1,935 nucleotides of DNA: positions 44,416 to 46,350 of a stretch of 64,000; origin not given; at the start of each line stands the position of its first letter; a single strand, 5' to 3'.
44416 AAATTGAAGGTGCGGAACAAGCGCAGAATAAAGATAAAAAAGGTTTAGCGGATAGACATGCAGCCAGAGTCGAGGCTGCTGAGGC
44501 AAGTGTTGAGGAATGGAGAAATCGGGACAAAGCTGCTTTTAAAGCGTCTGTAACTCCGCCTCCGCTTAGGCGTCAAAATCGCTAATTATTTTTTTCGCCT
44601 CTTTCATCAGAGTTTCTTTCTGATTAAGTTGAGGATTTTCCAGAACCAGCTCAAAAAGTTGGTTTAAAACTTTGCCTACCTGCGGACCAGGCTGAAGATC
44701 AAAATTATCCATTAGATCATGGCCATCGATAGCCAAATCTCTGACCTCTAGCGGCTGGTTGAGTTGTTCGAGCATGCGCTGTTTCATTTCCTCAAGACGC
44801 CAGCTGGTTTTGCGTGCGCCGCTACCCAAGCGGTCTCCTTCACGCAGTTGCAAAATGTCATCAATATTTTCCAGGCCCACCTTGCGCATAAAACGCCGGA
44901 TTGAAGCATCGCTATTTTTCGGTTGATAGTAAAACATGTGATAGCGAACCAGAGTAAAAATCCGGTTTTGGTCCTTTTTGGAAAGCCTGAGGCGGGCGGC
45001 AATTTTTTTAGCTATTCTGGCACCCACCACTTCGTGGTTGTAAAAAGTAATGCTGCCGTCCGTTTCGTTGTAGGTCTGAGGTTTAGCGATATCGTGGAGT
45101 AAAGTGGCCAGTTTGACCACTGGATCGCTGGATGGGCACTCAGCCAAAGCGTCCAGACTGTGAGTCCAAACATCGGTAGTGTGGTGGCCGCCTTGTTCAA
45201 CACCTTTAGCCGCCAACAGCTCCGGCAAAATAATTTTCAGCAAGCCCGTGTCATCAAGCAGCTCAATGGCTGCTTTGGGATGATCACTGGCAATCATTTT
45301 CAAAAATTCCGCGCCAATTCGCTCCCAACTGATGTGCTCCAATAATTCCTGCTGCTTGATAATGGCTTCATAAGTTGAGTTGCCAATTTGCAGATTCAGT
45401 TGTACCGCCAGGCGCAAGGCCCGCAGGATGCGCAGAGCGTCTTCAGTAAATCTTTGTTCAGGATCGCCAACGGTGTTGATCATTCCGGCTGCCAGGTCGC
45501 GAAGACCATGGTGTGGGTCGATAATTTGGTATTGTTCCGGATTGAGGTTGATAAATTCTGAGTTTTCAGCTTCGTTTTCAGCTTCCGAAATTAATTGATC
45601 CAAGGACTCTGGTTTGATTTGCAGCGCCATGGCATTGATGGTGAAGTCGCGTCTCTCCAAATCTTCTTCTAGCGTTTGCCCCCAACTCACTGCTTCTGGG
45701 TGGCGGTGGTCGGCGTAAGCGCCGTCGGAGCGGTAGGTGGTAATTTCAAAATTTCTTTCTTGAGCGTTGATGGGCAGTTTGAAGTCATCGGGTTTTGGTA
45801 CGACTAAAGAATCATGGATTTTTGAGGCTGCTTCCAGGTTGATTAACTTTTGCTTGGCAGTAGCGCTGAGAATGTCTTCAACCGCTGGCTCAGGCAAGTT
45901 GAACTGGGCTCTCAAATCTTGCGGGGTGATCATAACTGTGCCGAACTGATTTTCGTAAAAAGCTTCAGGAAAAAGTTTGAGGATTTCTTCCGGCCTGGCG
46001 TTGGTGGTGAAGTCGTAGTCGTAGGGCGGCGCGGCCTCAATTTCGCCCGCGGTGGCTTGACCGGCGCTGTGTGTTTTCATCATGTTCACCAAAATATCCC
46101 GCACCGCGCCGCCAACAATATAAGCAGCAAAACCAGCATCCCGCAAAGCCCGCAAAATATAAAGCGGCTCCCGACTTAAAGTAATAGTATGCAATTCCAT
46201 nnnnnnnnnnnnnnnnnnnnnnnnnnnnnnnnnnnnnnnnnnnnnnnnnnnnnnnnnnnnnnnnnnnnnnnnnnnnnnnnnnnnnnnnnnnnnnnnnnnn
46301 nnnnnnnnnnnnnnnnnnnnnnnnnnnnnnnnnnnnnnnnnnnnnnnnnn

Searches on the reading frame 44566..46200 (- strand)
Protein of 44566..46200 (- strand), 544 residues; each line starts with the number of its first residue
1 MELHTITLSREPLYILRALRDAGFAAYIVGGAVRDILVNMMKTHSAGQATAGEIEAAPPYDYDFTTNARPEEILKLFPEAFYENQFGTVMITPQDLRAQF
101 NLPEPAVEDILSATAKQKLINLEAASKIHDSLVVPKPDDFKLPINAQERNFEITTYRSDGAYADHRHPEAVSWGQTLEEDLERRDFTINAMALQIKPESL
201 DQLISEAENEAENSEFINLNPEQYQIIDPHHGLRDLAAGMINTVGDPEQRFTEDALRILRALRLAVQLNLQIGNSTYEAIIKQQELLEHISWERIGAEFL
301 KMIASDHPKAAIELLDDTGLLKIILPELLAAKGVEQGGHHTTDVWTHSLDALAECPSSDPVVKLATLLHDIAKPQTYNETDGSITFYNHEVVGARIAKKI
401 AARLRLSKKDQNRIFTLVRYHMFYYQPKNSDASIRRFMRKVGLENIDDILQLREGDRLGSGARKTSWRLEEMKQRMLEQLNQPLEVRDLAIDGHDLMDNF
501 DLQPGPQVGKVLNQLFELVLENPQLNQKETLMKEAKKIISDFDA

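Call 18: search_protein_families(library=pfam, proteins=[window:44566-46200:-], max_evalue=0.0001)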
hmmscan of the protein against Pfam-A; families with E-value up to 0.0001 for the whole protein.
window:44566-46200:- (544 aa): 4 families
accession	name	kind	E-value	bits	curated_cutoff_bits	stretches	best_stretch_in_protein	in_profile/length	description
PF01743.26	PolyA_pol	-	2.6e-24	86.4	23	2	144-200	54-110/126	Poly A polymerase head domain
PF12627.12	PolyA_pol_RNAbd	-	9.4e-19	67.4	22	1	269-330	1-62/64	Probable RNA and SrmB- binding site of polymerase A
PF13735.12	tRNA_NucTran2_2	-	9.5e-12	45.6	27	1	398-534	25-148/149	tRNA nucleotidyltransferase domain 2 putative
PF01966.28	HD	-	4.6e-09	37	22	1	361-433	26-93/116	HD domain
